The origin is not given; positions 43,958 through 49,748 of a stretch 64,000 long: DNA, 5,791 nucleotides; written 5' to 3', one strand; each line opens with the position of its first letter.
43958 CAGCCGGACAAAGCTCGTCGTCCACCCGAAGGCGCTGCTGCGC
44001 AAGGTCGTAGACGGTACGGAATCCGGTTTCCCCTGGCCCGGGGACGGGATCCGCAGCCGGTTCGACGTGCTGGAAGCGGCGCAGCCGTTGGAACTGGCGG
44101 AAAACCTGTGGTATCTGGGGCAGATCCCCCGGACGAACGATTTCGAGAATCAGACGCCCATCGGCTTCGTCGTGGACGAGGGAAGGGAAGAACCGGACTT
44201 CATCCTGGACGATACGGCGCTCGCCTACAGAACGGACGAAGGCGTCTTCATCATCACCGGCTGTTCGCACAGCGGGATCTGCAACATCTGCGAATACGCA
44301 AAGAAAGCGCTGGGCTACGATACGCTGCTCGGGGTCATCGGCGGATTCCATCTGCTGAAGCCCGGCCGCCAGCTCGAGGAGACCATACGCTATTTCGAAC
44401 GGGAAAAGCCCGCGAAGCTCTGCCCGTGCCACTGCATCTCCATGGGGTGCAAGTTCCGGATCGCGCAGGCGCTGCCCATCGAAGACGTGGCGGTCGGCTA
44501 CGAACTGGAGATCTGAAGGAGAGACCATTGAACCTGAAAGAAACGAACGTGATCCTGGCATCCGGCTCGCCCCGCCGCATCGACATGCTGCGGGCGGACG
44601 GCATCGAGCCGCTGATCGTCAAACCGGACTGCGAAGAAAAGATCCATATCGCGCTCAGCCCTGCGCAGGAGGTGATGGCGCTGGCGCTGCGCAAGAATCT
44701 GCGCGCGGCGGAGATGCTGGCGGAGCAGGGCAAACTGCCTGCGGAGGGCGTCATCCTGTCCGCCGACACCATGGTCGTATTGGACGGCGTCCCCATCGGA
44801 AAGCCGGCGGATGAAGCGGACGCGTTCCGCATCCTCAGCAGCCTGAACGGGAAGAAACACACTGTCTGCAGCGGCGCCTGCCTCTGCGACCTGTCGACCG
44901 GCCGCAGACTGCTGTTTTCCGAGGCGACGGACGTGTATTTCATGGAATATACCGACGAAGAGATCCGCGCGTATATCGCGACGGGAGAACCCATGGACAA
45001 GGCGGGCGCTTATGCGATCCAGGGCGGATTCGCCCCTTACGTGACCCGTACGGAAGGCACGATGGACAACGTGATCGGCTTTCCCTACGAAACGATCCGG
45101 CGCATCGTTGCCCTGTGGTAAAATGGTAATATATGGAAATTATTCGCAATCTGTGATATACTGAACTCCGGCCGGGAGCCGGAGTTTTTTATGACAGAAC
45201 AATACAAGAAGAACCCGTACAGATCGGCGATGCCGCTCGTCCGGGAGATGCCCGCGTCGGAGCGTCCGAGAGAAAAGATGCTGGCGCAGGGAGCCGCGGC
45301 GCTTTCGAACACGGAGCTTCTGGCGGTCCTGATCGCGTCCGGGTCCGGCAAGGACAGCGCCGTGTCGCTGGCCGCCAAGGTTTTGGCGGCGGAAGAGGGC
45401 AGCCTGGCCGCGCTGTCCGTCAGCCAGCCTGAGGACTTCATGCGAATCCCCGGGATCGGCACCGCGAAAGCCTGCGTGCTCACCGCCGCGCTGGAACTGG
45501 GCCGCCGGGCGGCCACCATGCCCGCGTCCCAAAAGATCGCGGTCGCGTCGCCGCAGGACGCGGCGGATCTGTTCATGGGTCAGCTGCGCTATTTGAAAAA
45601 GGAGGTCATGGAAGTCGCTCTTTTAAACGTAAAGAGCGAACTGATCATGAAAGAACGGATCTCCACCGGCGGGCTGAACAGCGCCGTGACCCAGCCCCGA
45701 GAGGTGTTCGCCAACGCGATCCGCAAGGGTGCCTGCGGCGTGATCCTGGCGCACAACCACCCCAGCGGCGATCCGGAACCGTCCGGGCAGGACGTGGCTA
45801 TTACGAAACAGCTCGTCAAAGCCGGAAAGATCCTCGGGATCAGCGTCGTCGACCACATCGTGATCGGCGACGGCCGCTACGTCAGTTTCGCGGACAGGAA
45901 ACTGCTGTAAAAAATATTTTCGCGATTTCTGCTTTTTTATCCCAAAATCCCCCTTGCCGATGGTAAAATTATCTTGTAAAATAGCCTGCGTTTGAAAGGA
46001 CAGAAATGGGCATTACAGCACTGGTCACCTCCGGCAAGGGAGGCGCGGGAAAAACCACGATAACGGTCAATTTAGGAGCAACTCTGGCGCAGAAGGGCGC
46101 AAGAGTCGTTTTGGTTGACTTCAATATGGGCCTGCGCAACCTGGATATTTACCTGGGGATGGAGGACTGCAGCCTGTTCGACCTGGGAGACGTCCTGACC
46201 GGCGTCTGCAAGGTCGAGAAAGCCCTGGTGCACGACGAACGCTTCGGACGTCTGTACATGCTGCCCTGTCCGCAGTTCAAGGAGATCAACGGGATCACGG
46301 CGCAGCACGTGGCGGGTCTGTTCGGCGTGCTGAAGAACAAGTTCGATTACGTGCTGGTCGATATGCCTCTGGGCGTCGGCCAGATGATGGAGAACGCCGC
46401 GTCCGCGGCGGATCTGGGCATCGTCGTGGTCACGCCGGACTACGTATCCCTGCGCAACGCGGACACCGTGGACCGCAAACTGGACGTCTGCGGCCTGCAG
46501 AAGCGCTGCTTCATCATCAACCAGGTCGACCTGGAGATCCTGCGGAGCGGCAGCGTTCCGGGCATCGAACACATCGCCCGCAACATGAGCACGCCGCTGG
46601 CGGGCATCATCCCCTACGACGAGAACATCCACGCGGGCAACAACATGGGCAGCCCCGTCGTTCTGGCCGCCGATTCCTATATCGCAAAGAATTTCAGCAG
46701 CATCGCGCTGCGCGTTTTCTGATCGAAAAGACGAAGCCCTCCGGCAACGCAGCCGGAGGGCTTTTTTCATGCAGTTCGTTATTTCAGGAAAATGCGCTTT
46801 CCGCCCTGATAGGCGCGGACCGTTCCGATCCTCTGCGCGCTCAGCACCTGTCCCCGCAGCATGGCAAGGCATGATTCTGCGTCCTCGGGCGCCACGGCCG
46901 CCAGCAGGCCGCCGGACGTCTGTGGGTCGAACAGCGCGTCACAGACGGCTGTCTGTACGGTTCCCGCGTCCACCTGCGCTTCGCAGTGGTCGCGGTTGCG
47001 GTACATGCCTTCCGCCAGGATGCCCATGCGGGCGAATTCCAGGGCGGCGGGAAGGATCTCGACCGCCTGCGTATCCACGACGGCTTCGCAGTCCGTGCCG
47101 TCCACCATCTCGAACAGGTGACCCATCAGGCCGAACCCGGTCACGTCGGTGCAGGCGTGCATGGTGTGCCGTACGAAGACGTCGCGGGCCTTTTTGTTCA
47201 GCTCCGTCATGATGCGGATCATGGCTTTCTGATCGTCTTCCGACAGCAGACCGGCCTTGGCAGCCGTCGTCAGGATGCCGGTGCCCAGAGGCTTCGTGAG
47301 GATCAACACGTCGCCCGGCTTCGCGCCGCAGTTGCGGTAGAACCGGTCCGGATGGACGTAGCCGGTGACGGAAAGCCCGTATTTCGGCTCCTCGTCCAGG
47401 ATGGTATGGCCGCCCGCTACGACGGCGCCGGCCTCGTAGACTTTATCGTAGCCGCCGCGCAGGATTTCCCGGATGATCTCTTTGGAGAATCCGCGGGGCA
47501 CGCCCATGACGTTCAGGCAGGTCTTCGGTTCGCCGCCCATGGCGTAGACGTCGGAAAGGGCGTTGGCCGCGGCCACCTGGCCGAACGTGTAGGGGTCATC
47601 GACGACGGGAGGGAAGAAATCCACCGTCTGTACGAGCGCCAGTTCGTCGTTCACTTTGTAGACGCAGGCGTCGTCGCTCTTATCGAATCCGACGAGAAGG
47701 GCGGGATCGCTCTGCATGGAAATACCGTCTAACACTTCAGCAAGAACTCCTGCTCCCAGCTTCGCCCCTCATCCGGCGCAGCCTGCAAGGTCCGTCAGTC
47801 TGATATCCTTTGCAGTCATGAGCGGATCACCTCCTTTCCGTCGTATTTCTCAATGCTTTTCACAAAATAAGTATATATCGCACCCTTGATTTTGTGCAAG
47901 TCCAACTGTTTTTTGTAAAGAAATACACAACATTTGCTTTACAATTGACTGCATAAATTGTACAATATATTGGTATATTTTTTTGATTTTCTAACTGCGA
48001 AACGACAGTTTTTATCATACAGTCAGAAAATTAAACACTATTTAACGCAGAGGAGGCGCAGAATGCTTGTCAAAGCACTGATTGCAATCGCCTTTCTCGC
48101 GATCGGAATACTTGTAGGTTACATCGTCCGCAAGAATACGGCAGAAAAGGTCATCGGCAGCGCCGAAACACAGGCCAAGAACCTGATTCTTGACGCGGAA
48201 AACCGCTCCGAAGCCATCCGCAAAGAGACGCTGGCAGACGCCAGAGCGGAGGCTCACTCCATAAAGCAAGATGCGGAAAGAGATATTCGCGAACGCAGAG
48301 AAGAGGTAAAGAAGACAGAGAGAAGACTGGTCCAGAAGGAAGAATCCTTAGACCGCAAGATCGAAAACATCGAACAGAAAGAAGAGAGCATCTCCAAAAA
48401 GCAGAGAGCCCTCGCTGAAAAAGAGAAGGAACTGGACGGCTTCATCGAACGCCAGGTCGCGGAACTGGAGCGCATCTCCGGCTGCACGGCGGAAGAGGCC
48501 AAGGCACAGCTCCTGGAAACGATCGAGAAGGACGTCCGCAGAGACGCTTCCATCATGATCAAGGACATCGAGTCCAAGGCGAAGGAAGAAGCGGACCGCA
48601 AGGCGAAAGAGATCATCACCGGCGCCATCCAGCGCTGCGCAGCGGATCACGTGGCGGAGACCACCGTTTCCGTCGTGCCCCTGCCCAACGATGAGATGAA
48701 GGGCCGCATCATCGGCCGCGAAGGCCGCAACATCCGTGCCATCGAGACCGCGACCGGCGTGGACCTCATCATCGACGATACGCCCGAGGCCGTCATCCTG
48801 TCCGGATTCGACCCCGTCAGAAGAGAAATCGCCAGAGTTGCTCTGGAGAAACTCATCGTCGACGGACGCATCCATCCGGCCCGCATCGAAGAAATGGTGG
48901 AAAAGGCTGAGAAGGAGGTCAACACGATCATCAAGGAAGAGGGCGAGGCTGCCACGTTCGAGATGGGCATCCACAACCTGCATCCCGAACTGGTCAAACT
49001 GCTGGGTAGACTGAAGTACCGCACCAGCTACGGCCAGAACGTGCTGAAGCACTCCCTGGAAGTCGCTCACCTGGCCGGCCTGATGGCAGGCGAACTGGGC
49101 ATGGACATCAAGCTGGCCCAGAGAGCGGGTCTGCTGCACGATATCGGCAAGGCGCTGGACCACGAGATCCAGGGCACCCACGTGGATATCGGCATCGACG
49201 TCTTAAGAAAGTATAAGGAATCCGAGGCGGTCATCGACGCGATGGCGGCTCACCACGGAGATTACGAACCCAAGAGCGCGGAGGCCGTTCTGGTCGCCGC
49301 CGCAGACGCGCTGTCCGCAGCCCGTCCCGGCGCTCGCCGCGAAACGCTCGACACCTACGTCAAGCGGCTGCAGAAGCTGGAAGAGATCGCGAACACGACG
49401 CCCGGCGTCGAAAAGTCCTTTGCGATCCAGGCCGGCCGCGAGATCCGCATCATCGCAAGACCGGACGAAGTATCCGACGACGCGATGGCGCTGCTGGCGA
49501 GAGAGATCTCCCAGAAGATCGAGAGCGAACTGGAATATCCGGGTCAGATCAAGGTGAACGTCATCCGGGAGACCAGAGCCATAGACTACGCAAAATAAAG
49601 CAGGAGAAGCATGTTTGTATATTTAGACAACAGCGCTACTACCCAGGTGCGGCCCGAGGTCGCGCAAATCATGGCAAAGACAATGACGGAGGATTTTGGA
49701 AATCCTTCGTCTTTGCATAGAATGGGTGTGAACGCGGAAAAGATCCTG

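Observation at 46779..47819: selD is itself a selenoprotein gene: in-frame UGA at codon 17 plus a SECIS-like hairpin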

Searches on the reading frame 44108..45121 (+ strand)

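Call 25: search_protein_families(library=ncbifam, proteins=[window:44108-45121:+], max_evalue=0.00001)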
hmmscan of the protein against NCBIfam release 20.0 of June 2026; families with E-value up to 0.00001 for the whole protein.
window:44108-45121:+ (337 aa): 14 families
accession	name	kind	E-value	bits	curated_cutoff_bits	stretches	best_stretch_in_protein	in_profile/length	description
NF010948.0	PRK14368.1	equivalog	1.1e-43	148.9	291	1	144-329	3-185/193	Maf-like protein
NF010942.0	PRK14362.1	equivalog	9.2e-42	142.7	290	1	145-329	11-190/210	Maf-like protein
TIGR00172.1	maf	subfamily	1.7e-39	135.2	117.15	1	147-331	4-181/185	Maf family nucleotide pyrophosphatase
NF000867.0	PRK00078.1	equivalog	4.8e-36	124.2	249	1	147-333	2-184/192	Maf-like protein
NF010945.0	PRK14365.1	equivalog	1.1e-33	116.5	273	1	147-332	3-182/197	Maf-like protein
NF010941.0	PRK14361.1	equivalog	2.4e-31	108.8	272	1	146-332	6-182/194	Maf-like protein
NF010947.0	PRK14367.1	equivalog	1.8e-29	102.3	315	1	148-331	4-186/202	Maf-like protein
NF010944.0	PRK14364.1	equivalog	3.2e-29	101.8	311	1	150-329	1-172/181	Maf-like protein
NF002401.0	PRK01441.1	equivalog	2.6e-27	95.7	317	1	145-331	4-190/207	Maf-like protein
NF010943.0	PRK14363.1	equivalog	3e-27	95.5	273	1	148-329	3-175/204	Maf-like protein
NF003403.0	PRK04694.1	equivalog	1e-24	87.4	300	1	149-329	3-179/190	Maf-like protein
NF010946.0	PRK14366.1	equivalog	2.8e-20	72.6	284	1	146-329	5-182/195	Maf-like protein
NF003141.0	PRK04056.1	equivalog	4e-18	65.7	161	1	148-333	2-179/181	septum formation inhibitor Maf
NF002690.0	PRK02478.1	equivalog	1.4e-06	28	269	1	146-327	3-184/199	Maf-like protein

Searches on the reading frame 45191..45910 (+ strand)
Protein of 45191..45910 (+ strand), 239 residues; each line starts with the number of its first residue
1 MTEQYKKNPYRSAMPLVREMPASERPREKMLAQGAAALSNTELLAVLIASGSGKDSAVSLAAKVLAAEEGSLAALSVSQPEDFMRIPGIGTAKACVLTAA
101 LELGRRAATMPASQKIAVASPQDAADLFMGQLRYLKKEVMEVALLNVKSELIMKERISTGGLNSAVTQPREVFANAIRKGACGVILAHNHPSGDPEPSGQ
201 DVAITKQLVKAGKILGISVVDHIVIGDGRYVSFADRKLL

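Call 25: search_protein_families(library=ncbifam, proteins=[window:45191-45910:+], max_evalue=0.00001)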
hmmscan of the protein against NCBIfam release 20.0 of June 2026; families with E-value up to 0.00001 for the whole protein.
window:45191-45910:+ (239 aa): 2 families
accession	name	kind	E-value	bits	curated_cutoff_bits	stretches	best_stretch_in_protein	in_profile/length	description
NF000642.1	PRK00024.1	equivalog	2.1e-69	233.4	180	1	27-238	1-211/212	RadC family protein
TIGR00608.1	radc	subfamily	1.9e-64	217.4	133.85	1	25-238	1-217/218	RadC family protein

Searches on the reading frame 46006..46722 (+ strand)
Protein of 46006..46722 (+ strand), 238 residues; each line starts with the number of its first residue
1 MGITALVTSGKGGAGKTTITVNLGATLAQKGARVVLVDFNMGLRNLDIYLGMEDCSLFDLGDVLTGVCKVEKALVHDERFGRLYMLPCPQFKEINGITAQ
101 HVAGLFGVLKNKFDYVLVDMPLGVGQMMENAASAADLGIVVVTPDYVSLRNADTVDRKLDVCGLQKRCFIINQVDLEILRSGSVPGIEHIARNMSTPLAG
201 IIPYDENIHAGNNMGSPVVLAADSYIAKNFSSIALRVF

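Call 25: search_protein_families(library=ncbifam, proteins=[window:46006-46722:+], max_evalue=0.00001)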
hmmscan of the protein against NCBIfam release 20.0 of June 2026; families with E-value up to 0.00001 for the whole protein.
window:46006-46722:+ (238 aa): 13 families
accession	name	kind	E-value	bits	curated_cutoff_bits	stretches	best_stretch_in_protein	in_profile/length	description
TIGR01968.1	minD_bact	equivalog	7.4e-64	215.6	212.9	1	6-237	5-236/261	septum site-determining protein MinD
TIGR01969.1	minD_arch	subfamily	3.9e-34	117.9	201.75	1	6-235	4-228/251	cell division ATPase MinD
NF008079.0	PRK10818.1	equivalog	6.7e-34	117.4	508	1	5-234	5-243/270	septum site-determining protein MinD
NF041546.1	ParA_partition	equivalog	9.1e-14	51.5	180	1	7-39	4-36/203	ParA family partition ATPase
NF041136.1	MrpORP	equivalog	1.2e-12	47.8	450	1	6-42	9-45/365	iron-sulfur cluster carrier protein MrpORP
TIGR03371.1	cellulose_yhjQ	equivalog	1.3e-12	47.7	157.85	1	6-52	5-50/246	cellulose biosynthesis protein BcsQ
TIGR01007.1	eps_fam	subfamily_domain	4.6e-11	42.6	108.05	1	6-182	21-198/204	polysaccharide biosynthesis tyrosine autokinase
TIGR03815.1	CpaE_hom_Actino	equivalog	8.9e-11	41.5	154.45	1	4-161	113-271/340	septum site-determining protein Ssd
NF008669.0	PRK11670.1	equivalog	5.4e-10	38.7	348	1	7-41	112-146/369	iron-sulfur cluster carrier protein ApbC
TIGR01005.1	eps_transp_fam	subfamily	1e-08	33.9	411.7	1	7-159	551-703/754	exopolysaccharide transport protein family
TIGR03029.1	EpsG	equivalog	1e-06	28.1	313.8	1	7-165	108-266/274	chain length determinant protein tyrosine kinase EpsG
NF047398.1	AAA_KGGVGR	domain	1.6e-06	28.6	90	0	7-40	7-40/190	KGGVGR-motif variant AAA ATPase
NF008568.0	PRK11519.1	equivalog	2e-06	26.3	1068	1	10-172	534-696/720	tyrosine-protein kinase Wzc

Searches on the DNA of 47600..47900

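Call 53: search_rna_families(source=window, start=47600, end=47900, threshold=evalue, max_evalue=10)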
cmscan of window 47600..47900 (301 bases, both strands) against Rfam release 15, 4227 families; matches with E-value up to 10: 2.
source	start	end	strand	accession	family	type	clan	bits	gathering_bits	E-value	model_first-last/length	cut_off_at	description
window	47774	47846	-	RF01867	CC2171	Gene; sRNA;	-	13.4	75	0.94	1-159/159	no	caulobacter sRNA CC2171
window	47705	47777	+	RF02209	WT1-AS_7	Gene; lncRNA;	-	12.2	50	0.26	221-294/294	no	WT1 antisense RNA conserved region 7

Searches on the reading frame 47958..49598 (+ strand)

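Call 25: search_protein_families(library=ncbifam, proteins=[window:47958-49598:+], max_evalue=0.00001)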
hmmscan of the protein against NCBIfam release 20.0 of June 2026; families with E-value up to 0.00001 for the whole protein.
window:47958-49598:+ (546 aa): 12 families
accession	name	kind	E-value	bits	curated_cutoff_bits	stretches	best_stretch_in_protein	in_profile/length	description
TIGR03319.1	RNase_Y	equivalog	2.3e-229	762.1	454.35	1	41-546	2-514/514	ribonuclease Y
NF000997.0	PRK00106.1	equivalog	1.4e-182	608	937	1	60-546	42-535/535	ribonuclease Y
NF009345.0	PRK12705.1-2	equivalog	4.4e-174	579.8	904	1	40-546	3-509/509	hypothetical protein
NF009344.0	PRK12705.1-1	equivalog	2.7e-172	574.4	831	1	80-546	106-572/572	hypothetical protein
NF009347.0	PRK12705.1-4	equivalog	1.6e-78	264.5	579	1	118-540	43-464/473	hypothetical protein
TIGR00277.1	HDIG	domain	1.1e-23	82.9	27.6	1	358-435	1-84/84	HDIG domain-containing metalloprotein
NF009346.0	PRK12705.1-3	equivalog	3.6e-22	78.8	545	1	285-481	223-418/493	hypothetical protein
NF010326.0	PRK13763.1-1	equivalog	7.8e-09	35.4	247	1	247-322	97-167/186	putative RNA-processing protein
NF010328.0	PRK13763.1-3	equivalog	2.5e-07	30.6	194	1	247-316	119-183/197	putative RNA-processing protein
TIGR00295.1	TIGR00295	hypoth_equivalog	2.9e-07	30.4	172.35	1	358-475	10-143/164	TIGR00295 family protein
TIGR03665.1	arCOG04150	hypoth_equivalog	5e-07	29.6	114.2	1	246-321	98-168/173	arCOG04150 universal archaeal KH domain protein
NF009343.0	PRK12703.1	equivalog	6.1e-06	25.3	434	0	355-435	181-259/339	tRNA (cytidine(56)-2'-O)-methyltransferase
